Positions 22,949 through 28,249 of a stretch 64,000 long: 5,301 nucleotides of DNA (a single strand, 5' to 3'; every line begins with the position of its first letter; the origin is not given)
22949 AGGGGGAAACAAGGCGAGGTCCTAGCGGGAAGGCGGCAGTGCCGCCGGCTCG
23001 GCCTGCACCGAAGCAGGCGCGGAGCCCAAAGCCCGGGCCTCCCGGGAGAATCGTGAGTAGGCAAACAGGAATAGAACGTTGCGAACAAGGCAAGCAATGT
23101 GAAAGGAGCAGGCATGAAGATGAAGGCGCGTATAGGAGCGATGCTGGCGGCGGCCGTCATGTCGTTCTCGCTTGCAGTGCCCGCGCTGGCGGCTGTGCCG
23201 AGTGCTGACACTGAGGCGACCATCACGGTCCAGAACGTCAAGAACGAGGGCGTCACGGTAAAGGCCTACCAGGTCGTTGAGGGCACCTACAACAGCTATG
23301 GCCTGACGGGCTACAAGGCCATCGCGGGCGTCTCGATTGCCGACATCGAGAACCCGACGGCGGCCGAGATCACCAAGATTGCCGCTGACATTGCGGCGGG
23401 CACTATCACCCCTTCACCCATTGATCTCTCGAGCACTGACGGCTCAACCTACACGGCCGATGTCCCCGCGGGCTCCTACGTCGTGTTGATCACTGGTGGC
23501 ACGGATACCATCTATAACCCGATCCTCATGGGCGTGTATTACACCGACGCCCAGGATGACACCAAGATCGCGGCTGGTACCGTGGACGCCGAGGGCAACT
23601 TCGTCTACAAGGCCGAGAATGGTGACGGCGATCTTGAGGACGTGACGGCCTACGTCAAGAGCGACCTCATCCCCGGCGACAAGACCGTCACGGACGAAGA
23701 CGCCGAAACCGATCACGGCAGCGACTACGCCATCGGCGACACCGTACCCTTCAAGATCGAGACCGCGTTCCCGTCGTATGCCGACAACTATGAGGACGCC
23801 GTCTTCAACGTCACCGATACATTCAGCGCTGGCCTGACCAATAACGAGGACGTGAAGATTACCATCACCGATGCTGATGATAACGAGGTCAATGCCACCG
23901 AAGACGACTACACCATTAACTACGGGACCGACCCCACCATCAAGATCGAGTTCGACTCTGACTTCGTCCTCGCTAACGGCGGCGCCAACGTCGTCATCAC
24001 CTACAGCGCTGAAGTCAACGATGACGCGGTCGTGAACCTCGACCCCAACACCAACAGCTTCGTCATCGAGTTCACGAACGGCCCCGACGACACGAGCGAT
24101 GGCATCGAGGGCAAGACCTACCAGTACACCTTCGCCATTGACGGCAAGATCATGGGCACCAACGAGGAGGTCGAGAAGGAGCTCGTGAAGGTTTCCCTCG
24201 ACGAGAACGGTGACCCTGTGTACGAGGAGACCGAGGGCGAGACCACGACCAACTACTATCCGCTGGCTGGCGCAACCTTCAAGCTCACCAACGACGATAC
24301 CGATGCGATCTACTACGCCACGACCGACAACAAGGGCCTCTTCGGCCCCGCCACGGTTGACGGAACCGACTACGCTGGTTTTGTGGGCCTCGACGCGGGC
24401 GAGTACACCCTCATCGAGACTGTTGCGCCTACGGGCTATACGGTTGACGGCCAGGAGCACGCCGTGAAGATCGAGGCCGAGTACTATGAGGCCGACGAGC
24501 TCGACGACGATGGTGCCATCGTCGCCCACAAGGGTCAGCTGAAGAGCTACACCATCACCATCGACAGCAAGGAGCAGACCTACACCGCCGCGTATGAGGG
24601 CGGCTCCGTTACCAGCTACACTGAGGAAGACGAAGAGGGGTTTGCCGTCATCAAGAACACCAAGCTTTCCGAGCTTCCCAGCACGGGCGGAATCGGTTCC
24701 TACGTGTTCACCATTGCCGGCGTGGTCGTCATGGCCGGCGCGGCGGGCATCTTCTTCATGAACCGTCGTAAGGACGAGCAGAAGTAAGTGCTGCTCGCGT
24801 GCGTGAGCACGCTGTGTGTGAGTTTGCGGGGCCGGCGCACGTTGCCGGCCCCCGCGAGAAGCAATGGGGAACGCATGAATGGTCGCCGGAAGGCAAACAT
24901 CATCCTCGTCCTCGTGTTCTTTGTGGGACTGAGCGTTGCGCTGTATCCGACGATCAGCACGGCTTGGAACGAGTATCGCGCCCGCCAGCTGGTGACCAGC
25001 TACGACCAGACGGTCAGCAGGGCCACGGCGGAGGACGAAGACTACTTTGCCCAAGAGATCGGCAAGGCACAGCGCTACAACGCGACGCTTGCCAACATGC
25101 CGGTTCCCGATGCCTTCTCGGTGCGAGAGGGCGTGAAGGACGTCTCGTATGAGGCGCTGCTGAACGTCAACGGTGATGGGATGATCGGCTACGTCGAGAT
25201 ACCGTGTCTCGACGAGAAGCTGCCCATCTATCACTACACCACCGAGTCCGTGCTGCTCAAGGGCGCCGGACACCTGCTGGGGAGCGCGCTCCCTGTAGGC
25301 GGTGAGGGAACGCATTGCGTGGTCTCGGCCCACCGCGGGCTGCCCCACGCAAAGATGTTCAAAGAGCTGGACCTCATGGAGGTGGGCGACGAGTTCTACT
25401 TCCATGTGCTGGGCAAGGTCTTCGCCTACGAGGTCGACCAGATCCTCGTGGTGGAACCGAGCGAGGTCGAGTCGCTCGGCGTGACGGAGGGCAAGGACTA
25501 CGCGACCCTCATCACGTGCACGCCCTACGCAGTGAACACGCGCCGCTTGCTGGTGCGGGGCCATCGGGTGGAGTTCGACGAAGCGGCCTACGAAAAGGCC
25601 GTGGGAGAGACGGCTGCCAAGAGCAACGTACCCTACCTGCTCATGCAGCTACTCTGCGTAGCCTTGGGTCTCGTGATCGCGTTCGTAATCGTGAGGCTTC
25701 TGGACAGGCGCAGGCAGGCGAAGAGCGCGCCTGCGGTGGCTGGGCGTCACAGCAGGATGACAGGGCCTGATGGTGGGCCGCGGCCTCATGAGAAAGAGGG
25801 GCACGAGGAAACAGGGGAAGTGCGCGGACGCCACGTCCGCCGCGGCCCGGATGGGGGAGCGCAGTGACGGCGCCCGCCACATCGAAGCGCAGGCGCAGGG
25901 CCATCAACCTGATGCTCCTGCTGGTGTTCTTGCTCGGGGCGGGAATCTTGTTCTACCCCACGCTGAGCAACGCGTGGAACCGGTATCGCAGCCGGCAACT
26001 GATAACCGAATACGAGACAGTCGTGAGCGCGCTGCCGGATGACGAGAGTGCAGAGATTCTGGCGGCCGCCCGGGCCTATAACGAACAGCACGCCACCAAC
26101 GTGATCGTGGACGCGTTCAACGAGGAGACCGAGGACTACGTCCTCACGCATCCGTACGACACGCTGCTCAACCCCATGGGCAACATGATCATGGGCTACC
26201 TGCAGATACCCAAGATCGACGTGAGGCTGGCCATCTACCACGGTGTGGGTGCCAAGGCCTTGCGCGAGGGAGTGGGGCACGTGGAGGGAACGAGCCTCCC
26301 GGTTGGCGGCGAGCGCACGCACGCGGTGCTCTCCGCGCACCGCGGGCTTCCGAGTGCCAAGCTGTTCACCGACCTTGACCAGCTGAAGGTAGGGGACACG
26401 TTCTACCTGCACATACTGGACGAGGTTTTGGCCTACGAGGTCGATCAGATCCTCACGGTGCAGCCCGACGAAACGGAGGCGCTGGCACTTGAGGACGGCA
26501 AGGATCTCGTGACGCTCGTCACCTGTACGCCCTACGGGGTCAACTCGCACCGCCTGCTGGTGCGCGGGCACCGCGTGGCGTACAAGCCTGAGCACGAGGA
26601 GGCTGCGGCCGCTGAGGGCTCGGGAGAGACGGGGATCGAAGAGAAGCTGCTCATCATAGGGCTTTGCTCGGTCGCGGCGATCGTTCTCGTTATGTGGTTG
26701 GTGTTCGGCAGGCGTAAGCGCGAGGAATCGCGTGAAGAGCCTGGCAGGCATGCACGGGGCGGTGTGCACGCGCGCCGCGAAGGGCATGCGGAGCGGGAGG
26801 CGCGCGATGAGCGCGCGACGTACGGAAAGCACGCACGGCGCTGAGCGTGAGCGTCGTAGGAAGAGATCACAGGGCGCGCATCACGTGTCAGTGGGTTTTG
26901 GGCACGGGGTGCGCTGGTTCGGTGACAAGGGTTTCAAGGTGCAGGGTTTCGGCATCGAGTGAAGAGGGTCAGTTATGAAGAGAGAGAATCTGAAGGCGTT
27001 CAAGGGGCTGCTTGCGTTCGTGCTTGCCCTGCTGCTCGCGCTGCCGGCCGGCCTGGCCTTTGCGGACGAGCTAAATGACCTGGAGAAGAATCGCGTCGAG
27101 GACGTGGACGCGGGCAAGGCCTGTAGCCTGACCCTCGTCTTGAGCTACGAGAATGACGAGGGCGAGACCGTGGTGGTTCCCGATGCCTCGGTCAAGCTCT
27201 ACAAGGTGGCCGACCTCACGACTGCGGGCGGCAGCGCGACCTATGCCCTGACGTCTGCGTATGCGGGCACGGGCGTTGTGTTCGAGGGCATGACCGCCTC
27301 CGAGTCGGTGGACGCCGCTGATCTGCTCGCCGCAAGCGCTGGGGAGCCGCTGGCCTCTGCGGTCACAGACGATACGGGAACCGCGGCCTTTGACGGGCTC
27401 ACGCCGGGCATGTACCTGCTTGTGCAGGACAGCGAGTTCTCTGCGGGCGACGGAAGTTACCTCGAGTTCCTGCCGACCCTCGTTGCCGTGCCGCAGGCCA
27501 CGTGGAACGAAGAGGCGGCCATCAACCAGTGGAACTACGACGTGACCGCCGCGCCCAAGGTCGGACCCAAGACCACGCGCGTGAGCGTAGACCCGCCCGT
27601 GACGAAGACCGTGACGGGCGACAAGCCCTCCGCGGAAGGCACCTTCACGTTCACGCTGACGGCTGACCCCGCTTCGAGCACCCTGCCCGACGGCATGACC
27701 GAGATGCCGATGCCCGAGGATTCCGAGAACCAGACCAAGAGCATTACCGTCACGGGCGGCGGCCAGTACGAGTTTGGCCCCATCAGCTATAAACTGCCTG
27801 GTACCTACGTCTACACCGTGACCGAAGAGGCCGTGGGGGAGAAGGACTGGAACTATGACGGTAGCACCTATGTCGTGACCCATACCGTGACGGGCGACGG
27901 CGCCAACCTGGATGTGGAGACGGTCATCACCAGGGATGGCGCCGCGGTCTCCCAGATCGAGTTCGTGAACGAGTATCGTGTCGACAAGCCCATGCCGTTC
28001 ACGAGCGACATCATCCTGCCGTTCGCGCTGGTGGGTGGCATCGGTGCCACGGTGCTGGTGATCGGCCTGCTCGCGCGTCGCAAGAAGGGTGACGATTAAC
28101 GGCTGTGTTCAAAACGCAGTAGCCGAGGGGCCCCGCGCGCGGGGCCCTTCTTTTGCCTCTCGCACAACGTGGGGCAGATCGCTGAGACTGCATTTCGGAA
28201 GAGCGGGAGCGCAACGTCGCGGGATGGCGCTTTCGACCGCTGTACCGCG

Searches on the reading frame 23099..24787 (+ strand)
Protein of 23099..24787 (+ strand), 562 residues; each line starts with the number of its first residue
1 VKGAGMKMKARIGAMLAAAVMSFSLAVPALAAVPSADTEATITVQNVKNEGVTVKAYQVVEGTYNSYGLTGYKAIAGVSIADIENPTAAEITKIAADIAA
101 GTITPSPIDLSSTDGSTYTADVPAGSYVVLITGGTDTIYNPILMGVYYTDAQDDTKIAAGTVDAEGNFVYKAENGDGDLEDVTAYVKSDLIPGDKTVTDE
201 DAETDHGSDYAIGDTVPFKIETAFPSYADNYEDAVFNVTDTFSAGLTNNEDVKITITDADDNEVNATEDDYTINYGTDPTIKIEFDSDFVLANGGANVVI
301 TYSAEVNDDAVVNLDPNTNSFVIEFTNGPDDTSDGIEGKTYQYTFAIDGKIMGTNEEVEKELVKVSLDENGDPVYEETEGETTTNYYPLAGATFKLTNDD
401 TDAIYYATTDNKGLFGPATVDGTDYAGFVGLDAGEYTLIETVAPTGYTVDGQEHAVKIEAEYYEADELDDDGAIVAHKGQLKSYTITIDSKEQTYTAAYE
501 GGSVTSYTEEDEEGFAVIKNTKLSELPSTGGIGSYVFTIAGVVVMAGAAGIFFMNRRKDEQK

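Call 80: search_protein_families(library=pfam, proteins=[window:23099-24787:+], max_evalue=0.00001)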
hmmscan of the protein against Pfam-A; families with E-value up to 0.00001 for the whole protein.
window:23099-24787:+ (562 aa): 4 families
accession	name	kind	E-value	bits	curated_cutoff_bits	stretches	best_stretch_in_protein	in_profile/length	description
PF18002.7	T6_Ig_like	-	1.4e-24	87.1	25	1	37-172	1-139/145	T6 antigen Ig like domain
PF16569.11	GramPos_pilinBB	-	1e-16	62.3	30.5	1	212-329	1-116/116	Gram-positive pilin backbone subunit 2, Cna-B-like domain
PF17802.7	SpaA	-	1.8e-10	41.3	23.1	1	387-461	14-79/91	Prealbumin-like fold domain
PF00746.26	Gram_pos_anchor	-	2.4e-10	40.6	20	1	519-560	2-42/43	LPXTG cell wall anchor motif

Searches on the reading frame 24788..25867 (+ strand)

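Call 80: search_protein_families(library=pfam, proteins=[window:24788-25867:+], max_evalue=0.00001)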
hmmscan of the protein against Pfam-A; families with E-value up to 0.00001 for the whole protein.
window:24788-25867:+ (359 aa): 1 family
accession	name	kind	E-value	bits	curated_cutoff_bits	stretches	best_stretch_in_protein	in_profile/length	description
PF04203.18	Sortase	-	8.7e-25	87.3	26.6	1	136-261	1-125/125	Sortase domain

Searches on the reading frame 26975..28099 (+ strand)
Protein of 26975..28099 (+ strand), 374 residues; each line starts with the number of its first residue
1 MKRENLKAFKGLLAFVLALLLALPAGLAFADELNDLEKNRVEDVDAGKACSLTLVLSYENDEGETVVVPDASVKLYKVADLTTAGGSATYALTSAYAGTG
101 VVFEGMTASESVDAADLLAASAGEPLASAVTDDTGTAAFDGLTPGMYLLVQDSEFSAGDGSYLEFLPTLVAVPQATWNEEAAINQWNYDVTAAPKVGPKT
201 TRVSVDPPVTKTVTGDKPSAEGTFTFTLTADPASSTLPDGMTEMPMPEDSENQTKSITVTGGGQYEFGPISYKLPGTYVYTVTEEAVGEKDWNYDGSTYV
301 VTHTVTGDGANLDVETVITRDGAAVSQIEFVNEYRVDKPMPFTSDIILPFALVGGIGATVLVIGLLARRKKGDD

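Call 80: search_protein_families(library=pfam, proteins=[window:26975-28099:+], max_evalue=0.00001)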
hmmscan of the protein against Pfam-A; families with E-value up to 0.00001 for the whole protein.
window:26975-28099:+ (374 aa): 1 family
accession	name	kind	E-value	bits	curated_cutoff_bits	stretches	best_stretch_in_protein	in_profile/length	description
PF12892.13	FctA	-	6e-21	75.9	22.1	1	209-334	3-119/120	Spy0128-like isopeptide containing domain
